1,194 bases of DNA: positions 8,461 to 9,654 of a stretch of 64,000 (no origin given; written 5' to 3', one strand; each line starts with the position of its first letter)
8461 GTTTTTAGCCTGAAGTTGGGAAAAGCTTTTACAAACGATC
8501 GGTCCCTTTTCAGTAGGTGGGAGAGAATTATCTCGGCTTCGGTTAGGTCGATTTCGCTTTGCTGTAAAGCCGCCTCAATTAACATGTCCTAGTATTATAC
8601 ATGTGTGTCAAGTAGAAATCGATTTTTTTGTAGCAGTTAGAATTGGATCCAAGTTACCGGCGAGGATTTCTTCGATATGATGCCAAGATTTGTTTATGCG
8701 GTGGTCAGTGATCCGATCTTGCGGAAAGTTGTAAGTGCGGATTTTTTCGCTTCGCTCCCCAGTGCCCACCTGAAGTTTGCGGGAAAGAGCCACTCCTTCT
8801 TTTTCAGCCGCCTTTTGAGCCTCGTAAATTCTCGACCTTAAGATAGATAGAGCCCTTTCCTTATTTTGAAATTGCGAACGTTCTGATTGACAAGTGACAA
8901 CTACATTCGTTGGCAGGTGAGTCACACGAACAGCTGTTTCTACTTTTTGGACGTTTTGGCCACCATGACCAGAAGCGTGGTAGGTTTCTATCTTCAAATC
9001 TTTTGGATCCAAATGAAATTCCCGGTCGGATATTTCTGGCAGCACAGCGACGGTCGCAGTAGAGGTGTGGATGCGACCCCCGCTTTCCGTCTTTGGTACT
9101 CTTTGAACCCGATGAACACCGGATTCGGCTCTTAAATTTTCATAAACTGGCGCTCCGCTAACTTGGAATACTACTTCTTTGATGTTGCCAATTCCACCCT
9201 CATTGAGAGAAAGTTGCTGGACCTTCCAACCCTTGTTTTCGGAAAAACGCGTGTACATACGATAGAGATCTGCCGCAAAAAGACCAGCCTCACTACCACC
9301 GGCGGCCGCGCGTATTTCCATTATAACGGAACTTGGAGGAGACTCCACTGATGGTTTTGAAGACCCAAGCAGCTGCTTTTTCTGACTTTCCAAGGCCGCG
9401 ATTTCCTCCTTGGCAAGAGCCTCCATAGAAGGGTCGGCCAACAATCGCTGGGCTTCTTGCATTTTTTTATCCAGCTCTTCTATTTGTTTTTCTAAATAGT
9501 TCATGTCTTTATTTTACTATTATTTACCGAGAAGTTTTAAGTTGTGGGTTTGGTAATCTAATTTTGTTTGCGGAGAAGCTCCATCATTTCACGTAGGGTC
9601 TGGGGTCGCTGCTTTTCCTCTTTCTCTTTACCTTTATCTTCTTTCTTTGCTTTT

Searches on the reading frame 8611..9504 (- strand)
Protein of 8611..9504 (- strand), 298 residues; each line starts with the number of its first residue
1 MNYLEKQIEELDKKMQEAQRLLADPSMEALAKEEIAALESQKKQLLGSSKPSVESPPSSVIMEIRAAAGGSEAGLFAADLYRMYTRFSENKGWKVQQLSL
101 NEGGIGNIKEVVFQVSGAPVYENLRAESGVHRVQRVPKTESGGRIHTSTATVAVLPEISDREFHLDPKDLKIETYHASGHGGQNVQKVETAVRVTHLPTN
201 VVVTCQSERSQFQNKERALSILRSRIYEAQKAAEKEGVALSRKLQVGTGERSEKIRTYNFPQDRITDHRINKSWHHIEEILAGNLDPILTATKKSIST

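Call 81: search_protein_families(library=pfam, proteins=[window:8611-9504:-], max_evalue=0.00001)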
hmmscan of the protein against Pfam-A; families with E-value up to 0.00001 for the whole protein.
window:8611-9504:- (298 aa): 2 families
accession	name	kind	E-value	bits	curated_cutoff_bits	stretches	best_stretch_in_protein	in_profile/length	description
PF03462.23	PCRF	-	2.5e-49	168.2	24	1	6-152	42-194/194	PCRF domain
PF00472.26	RF-1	-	6.5e-39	132.9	35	1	162-269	4-116/116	RF-1 domain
